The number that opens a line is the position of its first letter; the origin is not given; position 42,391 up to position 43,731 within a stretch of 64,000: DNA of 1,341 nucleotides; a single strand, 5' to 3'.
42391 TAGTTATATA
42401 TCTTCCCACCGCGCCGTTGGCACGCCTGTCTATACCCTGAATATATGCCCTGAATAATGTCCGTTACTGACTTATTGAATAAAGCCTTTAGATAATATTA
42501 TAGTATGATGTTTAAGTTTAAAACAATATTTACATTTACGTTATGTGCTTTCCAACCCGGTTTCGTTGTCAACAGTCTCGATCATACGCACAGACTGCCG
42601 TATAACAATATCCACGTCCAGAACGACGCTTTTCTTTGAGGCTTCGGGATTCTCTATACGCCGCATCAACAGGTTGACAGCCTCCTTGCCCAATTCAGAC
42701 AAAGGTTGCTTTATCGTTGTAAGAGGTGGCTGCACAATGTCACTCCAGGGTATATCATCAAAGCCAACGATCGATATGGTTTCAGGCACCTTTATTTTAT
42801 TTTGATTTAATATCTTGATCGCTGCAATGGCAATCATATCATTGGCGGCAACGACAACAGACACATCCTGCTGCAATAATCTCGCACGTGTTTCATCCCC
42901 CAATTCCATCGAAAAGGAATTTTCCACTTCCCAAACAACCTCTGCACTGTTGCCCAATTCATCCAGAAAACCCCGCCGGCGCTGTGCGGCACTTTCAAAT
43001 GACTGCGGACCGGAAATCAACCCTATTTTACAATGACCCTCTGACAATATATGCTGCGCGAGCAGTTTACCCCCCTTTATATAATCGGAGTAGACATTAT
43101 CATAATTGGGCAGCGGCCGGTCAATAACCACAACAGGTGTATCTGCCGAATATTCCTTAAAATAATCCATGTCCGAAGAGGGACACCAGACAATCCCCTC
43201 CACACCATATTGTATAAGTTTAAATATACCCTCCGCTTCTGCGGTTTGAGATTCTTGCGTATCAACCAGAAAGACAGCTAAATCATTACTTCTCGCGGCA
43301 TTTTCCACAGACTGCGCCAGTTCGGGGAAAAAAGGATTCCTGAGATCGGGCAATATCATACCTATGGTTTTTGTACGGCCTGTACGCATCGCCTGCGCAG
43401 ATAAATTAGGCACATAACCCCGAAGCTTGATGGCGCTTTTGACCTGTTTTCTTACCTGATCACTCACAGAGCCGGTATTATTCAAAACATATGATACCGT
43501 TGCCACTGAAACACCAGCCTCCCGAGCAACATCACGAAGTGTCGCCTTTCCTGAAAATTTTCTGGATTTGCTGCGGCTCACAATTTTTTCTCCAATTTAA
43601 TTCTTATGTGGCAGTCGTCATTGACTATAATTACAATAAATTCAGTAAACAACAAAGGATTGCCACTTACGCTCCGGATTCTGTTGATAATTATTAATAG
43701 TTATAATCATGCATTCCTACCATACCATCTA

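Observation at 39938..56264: Recurrent palindrome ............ in at least six promoter regions: candidate LacI-type operator linking a TonB-dependent receptor, ribokinase and ring-oxygenase genes in one regulon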

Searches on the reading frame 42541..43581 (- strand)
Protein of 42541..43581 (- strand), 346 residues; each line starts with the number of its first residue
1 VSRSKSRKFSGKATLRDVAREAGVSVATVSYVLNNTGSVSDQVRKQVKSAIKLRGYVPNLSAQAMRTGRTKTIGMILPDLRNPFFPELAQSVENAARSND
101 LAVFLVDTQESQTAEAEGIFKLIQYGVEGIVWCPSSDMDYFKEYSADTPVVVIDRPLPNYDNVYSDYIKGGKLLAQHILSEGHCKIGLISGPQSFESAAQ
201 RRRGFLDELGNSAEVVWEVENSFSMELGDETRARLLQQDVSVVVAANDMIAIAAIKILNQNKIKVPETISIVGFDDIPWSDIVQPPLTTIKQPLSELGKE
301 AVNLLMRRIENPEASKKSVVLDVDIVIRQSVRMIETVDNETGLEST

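Call 8: search_protein_families(library=pfam, proteins=[window:42541-43581:-])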
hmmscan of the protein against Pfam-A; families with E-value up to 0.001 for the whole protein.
window:42541-43581:- (346 aa): 4 families
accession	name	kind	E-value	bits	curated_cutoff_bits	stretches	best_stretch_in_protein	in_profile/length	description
PF13377.12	Peripla_BP_3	-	1.3e-28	100.6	26.5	1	175-331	1-167/167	Periplasmic binding protein-like domain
PF00532.27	Peripla_BP_1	-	1.7e-27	97.1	22.2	1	70-319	1-271/281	Periplasmic binding proteins and sugar binding domain of LacI family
PF00356.27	LacI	-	7.1e-18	64.6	27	1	14-59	1-46/46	Bacterial regulatory proteins, lacI family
PF13407.12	Peripla_BP_4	-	1.1e-16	61.6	35.1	1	73-278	1-220/258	Periplasmic binding protein domain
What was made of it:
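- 42541..43581 (-): LacI-family (RbsR-like) repressor gene, 346 aa. Pfam finds a LacI HTH domain plus Peripla_BP_1/3 domains (call 8).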

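Call 12: find_encoding_contigs(protein=window:42541-43581:-, flank=10000, max_places=6)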
Protein window:42541-43581:- (346 aa): 2 contigs read that carry it; 2 places shown.
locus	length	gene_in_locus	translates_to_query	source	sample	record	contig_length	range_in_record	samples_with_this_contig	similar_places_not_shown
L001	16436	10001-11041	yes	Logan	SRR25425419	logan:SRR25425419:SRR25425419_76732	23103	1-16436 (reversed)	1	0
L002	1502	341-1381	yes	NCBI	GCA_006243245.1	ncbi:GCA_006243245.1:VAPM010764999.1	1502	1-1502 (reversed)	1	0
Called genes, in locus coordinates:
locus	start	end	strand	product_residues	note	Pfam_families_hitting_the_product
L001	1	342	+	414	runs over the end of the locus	PF00355:Rieske, PF00848:Ring_hydroxyl_A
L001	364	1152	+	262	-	PF02900:LigB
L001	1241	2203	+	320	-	PF14525:AraC_binding_2, PF12833:HTH_18, PF00165:HTH_AraC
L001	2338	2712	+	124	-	PF02311:AraC_binding, PF07883:Cupin_2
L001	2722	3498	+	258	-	PF03328:HpcH_HpaI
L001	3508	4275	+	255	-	PF01022:HTH_5 (weak), PF09339:HTH_IclR, PF01614:IclR_C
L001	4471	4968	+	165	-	PF00903:Glyoxalase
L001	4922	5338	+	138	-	PF07366:SnoaL, PF12680:SnoaL_2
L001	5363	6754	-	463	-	PF01979:Amidohydro_1, PF07969:Amidohydro_3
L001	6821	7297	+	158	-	PF01613:Flavin_Reduct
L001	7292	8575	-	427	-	PF07690:MFS_1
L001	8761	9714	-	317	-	PF00294:PfkB, PF08543:Phos_pyr_kin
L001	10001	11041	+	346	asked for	PF00356:LacI, PF00532:Peripla_BP_1, PF13407:Peripla_BP_4, PF13377:Peripla_BP_3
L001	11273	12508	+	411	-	PF07690:MFS_1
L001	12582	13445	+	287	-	PF00106:adh_short, PF13561:adh_short_C2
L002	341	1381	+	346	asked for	PF00356:LacI, PF00532:Peripla_BP_1, PF13407:Peripla_BP_4, PF13377:Peripla_BP_3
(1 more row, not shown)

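Call 13: find_homologous_proteins(query=window:42541-43581:-)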
Query window:42541-43581:- (346 aa): 4516 proteins with E <= 0.001 among 8000 candidates; the best 120 are listed.
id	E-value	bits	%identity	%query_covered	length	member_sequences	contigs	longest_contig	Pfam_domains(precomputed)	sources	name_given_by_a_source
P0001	2.6e-220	748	100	100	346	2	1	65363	PF13377.13,PF00532.28,PF00356.28,PF13407.13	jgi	-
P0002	6.0e-196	668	90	98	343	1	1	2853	PF13377.13,PF00532.28,PF00356.28,PF13407.13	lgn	-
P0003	3.6e-160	551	74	96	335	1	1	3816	PF13377.13,PF00532.28,PF00356.28,PF13407.13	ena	-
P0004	2.2e-159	548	73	96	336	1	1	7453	PF13377.13,PF00532.28,PF00356.28,PF13407.13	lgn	-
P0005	5.2e-155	534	73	96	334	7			PF13377.13,PF00532.28,PF00356.28,PF13407.13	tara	tara:strand:- start:16 stop:1020 length:1005 start_codon:yes stop_codon:yes gene_type:complete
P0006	1.8e-148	512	70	96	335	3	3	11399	PF13377.13,PF00532.28,PF00356.28,PF13407.13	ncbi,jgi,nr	ncbi:MAG: LacI family transcriptional regulator [Alphaproteobacteria bacterium]|nr:MAG: LacI family 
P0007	1.4e-131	457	75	77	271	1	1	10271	PF13377.13,PF00532.28,PF13407.13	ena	-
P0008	5.5e-123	429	57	94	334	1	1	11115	PF13377.13,PF00532.28,PF00356.28,PF13407.13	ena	-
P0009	8.9e-121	421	58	97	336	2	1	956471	PF13377.13,PF00532.28,PF00356.28,PF13407.13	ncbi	ncbi:MAG: LacI family DNA-binding transcriptional regulator [Emcibacteraceae bacterium]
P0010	3.9e-115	403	58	93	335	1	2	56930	PF13377.13,PF00532.28,PF00356.28,PF13407.13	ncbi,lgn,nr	ncbi:MAG: LacI family DNA-binding transcriptional regulator [Kordiimonadaceae bacterium]|nr:LacI fam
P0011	7.6e-115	402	54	97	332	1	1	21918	PF13377.13,PF00532.28,PF00356.28,PF13407.13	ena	-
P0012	8.6e-112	392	55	95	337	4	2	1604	PF13377.13,PF00532.28,PF00356.28,PF13407.13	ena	-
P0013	1.1e-108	382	54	95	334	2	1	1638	PF13377.13,PF00532.28,PF00356.28,PF13407.13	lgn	-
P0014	8.2e-107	376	52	95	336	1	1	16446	PF13377.13,PF00532.28,PF00356.28,PF13407.13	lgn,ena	-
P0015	9.5e-107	375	53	96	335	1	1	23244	PF13377.13,PF00532.28,PF00356.28,PF13407.13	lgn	-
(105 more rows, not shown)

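Call 15: find_related_loci(query=A1, collection=genome_contigs, flank=10000)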
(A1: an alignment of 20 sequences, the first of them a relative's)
Query A1 (346 aa) in genome_contigs; peptide patterns used: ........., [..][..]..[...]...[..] (x = any residue, [..] = any of these).
599 stretches matched a pattern (row limit reached: there are more); 501 encode a relative of the query (tblastn E <= 1e-3); the best 80 are kept; 80 distinct loci.
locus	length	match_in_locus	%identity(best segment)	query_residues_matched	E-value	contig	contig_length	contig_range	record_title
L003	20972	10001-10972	53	9-332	4e-112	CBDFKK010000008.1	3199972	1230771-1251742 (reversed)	MAG: Alphaproteobacteria bacterium isolate fc1d1f23-e020-41d8-88bd-d2c94c2e3604 genome assembly, contig: contig_8, whole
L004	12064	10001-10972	52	9-332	7e-111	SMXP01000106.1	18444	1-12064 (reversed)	MAG: Alphaproteobacteria bacterium isolate N075bin68 k141_1258108, whole genome shotgun sequence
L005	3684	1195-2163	52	9-331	3e-112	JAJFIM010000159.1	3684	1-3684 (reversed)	MAG: Alphaproteobacteria bacterium isolate OFTM124 OFTM124_158, whole genome shotgun sequence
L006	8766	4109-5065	52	12-330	1e-108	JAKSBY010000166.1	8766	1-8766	MAG: Sphingomonadales bacterium isolate MAG.237 k141_2600866, whole genome shotgun sequence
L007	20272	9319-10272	52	13-330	2e-106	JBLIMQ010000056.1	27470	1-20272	MAG: Flavobacteriales bacterium isolate 3300053785_72 Ga0535658_0003339, whole genome shotgun sequence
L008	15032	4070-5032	50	14-334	4e-106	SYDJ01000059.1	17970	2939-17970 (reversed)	MAG: Gammaproteobacteria bacterium isolate F1-60-MAGs008 F1-60__c144400, whole genome shotgun sequence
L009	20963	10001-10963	50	12-332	3e-105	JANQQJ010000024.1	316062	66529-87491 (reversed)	MAG: Alphaproteobacteria bacterium isolate IP29b_bin.24 k99_3570209, whole genome shotgun sequence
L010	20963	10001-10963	48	12-332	1e-102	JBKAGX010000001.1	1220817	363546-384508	MAG: Alphaproteobacteria bacterium isolate Ske_MAG4 Ske_MAG4_0001, whole genome shotgun sequence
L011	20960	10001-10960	49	12-332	1e-101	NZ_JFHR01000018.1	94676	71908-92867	Sphingobium chlorophenolicum strain NBRC 16172 contig000018, whole genome shotgun sequence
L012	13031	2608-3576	48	13-334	1e-99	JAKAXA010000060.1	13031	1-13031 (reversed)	MAG: Proteobacteria bacterium isolate YP5.bin16 NODE_965_length_13031_cov_5.350046, whole genome shotgun sequence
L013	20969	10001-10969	49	13-334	5e-99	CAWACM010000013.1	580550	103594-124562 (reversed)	MAG: uncultured proteobacterium isolate MFD09286.bin.2.121 genome assembly, contig: contig_32564, whole genome shotgun s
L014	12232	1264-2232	45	12-334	1e-97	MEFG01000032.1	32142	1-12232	MAG: Sphingomonas sp. SCN 67-18 ABS87_C0032, whole genome shotgun sequence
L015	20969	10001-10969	49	13-334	1e-97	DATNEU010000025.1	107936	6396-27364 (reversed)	MAG TPA_asm: Steroidobacteraceae bacterium isolate SMAG_U11276 k141_2041747, whole genome shotgun sequence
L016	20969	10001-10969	48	13-334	8e-97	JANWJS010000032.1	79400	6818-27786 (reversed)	MAG: Steroidobacteraceae bacterium isolate CRAIB_MAG73 c_000000041879, whole genome shotgun sequence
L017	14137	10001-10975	49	13-336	1e-96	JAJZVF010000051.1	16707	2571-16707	MAG: Proteobacteria bacterium isolate SKS5.bin110 NODE_6180_length_16707_cov_8.292762, whole genome shotgun sequence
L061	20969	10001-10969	58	12-334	3e-124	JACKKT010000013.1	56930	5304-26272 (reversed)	MAG: Kordiimonadaceae bacterium isolate HK-STAS-PROT-72 HK-STAS-PROT-72_13, whole genome shotgun sequence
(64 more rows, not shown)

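Call 20: find_encoding_contigs(protein=P0006, flank=10000, max_places=4)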
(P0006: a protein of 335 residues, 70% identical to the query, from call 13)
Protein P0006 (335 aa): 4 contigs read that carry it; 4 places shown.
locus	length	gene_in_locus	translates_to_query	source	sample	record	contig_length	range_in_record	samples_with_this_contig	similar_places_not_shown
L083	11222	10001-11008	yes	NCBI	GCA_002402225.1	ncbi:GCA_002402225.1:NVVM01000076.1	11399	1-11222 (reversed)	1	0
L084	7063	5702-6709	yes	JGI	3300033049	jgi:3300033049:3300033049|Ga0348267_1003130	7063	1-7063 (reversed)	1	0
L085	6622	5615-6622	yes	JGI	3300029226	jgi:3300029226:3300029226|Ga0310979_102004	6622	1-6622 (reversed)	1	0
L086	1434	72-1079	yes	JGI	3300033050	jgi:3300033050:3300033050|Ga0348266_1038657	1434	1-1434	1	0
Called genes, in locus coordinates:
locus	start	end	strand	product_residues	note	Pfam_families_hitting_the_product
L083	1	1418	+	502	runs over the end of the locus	PF13646:HEAT_2 (faint)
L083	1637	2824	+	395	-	PF14082:SduA_C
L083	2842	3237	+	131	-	PF02463:SMC_N, PF13175:AAA_15, PF13476:AAA_23, PF13514:AAA_27, PF13555:AAA_29, PF13304:AAA_21 (weak)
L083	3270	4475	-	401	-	PF00872:Transposase_mut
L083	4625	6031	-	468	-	PF01979:Amidohydro_1, PF07969:Amidohydro_3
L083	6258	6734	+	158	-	PF01613:Flavin_Reduct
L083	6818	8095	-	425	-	PF07690:MFS_1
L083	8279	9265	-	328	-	-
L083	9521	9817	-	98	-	-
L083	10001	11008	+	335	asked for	PF00356:LacI, PF00532:Peripla_BP_1, PF13407:Peripla_BP_4, PF13377:Peripla_BP_3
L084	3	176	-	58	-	?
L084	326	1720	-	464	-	PF01979:Amidohydro_1, PF07969:Amidohydro_3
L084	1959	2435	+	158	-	PF01613:Flavin_Reduct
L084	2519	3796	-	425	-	PF07690:MFS_1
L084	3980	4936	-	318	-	PF00294:PfkB, PF08543:Phos_pyr_kin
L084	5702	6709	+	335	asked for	PF00356:LacI, PF00532:Peripla_BP_1, PF13407:Peripla_BP_4, PF13377:Peripla_BP_3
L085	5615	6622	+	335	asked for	PF00356:LacI, PF00532:Peripla_BP_1, PF13407:Peripla_BP_4, PF13377:Peripla_BP_3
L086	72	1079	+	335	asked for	PF00356:LacI, PF00532:Peripla_BP_1, PF13407:Peripla_BP_4, PF13377:Peripla_BP_3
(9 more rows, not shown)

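Call 21: find_encoding_contigs(protein=P0007, flank=10000, max_places=3)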
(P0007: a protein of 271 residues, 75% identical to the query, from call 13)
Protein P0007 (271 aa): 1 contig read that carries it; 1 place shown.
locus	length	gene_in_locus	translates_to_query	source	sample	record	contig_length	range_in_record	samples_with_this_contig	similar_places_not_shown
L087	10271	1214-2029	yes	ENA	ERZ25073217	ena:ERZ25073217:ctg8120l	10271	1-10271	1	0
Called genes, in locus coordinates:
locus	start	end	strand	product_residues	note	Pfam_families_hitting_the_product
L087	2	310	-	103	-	?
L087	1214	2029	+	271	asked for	PF00532:Peripla_BP_1, PF13407:Peripla_BP_4, PF13377:Peripla_BP_3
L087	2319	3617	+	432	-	PF07690:MFS_1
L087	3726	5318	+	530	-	PF00999:Na_H_Exchanger, PF02254:TrkA_N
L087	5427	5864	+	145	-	PF00582:Usp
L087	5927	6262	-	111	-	PF03055:RPE65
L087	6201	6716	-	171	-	PF03055:RPE65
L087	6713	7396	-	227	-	PF03055:RPE65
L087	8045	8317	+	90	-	-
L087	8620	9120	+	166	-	-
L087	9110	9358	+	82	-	-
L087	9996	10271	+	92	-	?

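Call 22: find_encoding_contigs(protein=P0004, flank=10000, max_places=3)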
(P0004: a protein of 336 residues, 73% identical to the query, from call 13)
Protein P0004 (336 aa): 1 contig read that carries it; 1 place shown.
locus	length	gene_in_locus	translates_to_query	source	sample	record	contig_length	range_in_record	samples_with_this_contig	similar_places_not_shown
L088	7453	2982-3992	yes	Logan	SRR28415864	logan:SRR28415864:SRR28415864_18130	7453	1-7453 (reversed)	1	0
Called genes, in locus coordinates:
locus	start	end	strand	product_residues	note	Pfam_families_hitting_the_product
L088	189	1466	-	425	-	PF07690:MFS_1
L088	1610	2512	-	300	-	PF00294:PfkB, PF08543:Phos_pyr_kin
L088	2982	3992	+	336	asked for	PF00356:LacI, PF00532:Peripla_BP_1, PF13407:Peripla_BP_4, PF13377:Peripla_BP_3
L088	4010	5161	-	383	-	PF00365:PFK, PF01513:NAD_kinase (faint)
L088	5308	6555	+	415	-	PF07690:MFS_1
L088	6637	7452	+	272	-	?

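Call 26: search_protein_families(library=ncbifam, proteins=[window:42541-43581:-], max_evalue=0.00001)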
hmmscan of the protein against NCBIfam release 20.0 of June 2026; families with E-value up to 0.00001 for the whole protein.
window:42541-43581:- (346 aa): 19 families
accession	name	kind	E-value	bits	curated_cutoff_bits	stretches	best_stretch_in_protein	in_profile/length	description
NF047341.1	lactose_RbsR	equivalog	6.5e-77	259.1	382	1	12-333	2-330/331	ribose utilization transcriptional repressor RbsR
NF007743.0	PRK10423.1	equivalog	6.6e-59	199.6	531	1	13-331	2-330/330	ribose operon transcriptional repressor RbsR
NF007979.0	PRK10703.1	equivalog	8.8e-57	192.7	501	1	13-338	2-338/341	HTH-type transcriptional repressor PurR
NF007075.0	PRK09526.1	subfamily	9e-55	186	340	1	12-336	5-336/358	LacI family DNA-binding transcriptional regulator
NF008269.0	PRK11041.1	equivalog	9.8e-54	182.6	436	1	6-334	3-340/342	DNA-binding transcriptional regulator CytR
NF007706.0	PRK10401.1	equivalog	1.1e-52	179.4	555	1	14-338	3-336/346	HTH-type transcriptional regulator GalS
NF052440.1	TransRegGNTRPSEAE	equivalog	5.8e-49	166.9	400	1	10-330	3-332/333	HTH-type transcriptional regulator GntR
NF051853.1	TransRegUriRCory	equivalog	1.1e-48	166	550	1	13-332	1-325/327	transcriptional regulator UriR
NF008002.0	PRK10727.1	equivalog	2.3e-47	161.7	557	1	13-338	2-336/341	HTH-type transcriptional regulator GalR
TIGR01481.1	ccpA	equivalog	4.4e-46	157.8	442.35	1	14-332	4-330/330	catabolite control protein A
NF007449.0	PRK10014.1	subfamily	3.7e-45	154.5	310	1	11-327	5-340/342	Mal regulon transcriptional regulator MalI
TIGR02417.1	fruct_sucro_rep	subfamily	4.5e-41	141.2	389.55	1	14-329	1-327/327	D-fructose-responsive transcription factor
NF008452.0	PRK11303.1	equivalog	2.6e-37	128.8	385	1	14-319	2-318/332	catabolite repressor/activator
NF047913.1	TransRegIdnR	equivalog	2.2e-34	119.2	500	1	12-327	5-327/331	DNA-binding transcriptional regulator IdnR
TIGR02405.1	trehalos_R_Ecol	equivalog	7.7e-28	97.7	357.35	1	12-316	1-303/311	trehalose operon repressor TreR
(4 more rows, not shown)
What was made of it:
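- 42541..43581 (-): The best NCBIfam hits are the RbsR models, at 259 and 200 bits, both below their cutoffs (call 26).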

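Call 34: search_protein_families(library=ncbifam, proteins=[L004:8655-9611:-, L010:8912-9826:-, L061:7749-8714:-, L083:8279-9253:-], max_evalue=1e-40)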
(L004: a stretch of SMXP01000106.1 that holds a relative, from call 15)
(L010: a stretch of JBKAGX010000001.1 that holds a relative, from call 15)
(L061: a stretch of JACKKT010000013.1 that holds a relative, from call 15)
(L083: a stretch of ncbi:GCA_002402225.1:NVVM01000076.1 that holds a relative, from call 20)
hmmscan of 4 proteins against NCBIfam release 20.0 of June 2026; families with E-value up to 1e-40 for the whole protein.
L004:8655-9611:- (318 aa): 2 families
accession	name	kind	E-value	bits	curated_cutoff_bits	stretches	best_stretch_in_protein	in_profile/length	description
TIGR02152.1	D_ribokin_bact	equivalog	4.6e-96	321.7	299.65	1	9-306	1-298/298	ribokinase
NF008353.0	PRK11142.1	equivalog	7.3e-85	285.2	341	1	9-310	5-305/307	ribokinase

L010:8912-9826:- (304 aa): 2 families
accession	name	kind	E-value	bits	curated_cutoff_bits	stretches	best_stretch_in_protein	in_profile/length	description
TIGR02152.1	D_ribokin_bact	equivalog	1.8e-89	300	299.65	1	3-299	1-297/298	ribokinase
NF008353.0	PRK11142.1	equivalog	6e-82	275.6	341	1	2-302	4-303/307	ribokinase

L061:7749-8714:- (321 aa): 2 families
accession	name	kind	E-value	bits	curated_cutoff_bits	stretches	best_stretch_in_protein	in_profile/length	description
TIGR02152.1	D_ribokin_bact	equivalog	1.7e-97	326.4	299.65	1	13-308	1-297/298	ribokinase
NF008353.0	PRK11142.1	equivalog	5.6e-93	311.8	341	1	11-314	3-306/307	ribokinase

L083:8279-9253:- (324 aa): 2 families
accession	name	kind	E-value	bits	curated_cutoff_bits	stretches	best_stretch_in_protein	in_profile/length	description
TIGR02152.1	D_ribokin_bact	equivalog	6.4e-89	298.2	299.65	1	20-315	1-297/298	ribokinase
NF008353.0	PRK11142.1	equivalog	3.8e-82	276.2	341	1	18-321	3-306/307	ribokinase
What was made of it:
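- The regulator is RbsR-like and its partner passes the ribokinase equivalog cutoff (calls 26, 34).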

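Call 38: find_encoding_contigs(protein=P0002, flank=10000, max_places=3)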
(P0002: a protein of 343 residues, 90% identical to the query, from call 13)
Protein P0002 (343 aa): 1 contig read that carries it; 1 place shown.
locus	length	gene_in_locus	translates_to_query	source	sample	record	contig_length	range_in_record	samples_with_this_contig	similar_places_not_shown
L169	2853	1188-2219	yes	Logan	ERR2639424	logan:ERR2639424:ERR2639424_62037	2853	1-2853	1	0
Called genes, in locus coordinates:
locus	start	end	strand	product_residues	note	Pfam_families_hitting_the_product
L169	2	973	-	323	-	PF00294:PfkB, PF08543:Phos_pyr_kin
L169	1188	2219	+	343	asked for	PF00356:LacI, PF00532:Peripla_BP_1, PF13407:Peripla_BP_4, PF13377:Peripla_BP_3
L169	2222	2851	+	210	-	?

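Call 49: search_solved_structures(query=window:42541-43581:-, max_evalue=1e-30)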
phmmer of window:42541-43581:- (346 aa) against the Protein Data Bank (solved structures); distinct sequences matched with E-value up to 1e-30: 22.
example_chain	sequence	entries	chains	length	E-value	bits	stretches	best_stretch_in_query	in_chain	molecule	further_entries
3ctp_A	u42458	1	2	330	2e-46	162.3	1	13-331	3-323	Periplasmic binding protein/LacI transcriptional regulator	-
9ny7_A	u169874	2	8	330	3.2e-44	155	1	13-321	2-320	Ribose operon repressor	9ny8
1jh9_A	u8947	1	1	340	2e-37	132.7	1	13-331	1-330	PURINE NUCLEOTIDE SYNTHESIS REPRESSOR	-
1rzr_G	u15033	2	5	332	5.4e-37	131.3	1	13-330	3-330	Glucose-resistance amylase regulator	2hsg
1vpw_A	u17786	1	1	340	6.4e-37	131.1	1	13-331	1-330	PURINE REPRESSOR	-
1jft_A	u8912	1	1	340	1.1e-36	130.3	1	13-331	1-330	PURINE NUCLEOTIDE SYNTHESIS REPRESSOR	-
2pua_A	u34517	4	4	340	1.2e-36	130.1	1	13-331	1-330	PURINE REPRESSOR | PROTEIN (PURINE REPRESSOR)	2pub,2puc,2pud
1zvv_A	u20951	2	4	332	1.5e-36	129.9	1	13-330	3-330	Glucose-resistance amylase regulator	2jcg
1jfs_A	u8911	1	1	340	1.6e-36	129.7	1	13-331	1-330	PURINE NUCLEOTIDE SYNTHESIS REPRESSOR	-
2pue_A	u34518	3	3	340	1.7e-36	129.7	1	13-331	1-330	PROTEIN (PURINE REPRESSOR ) | PROTEIN (PURINE REPRESSOR)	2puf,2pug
1bdi_A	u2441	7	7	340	1.7e-36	129.7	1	13-331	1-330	PROTEIN (PURINE REPRESSOR) | PROTEIN (PURINE NUCLEOTIDE SYNTHESIS REPRESSOR)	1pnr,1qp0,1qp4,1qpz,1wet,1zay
3bil_A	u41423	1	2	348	2.7e-36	129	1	12-331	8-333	Probable LacI-family transcriptional regulator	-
1bdh_A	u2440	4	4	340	4.4e-36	128.3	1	13-331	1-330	PROTEIN (PURINE REPRESSOR) | PROTEIN (PURINE NUCLEOTIDE SYNTHESIS REPRESSOR) | PURINE NUCLEOTIDE SYNTHESIS REPRESSOR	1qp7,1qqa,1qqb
9nt3_D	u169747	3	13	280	6.1e-36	127.8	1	69-332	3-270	Ancestral LacI Transcription Factor | LacI Transcription Factor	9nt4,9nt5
5ysz_A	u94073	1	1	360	3.7e-35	125.3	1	12-330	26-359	Transcriptional regulator, LacI family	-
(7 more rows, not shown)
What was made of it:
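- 42541..43581 (-): The closest solved structures are 3ctp and the ribose operon repressor 9ny7 (call 49).
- Closest known: PurR. Same: Similarity to PurR structures is 130 bits (call 49).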
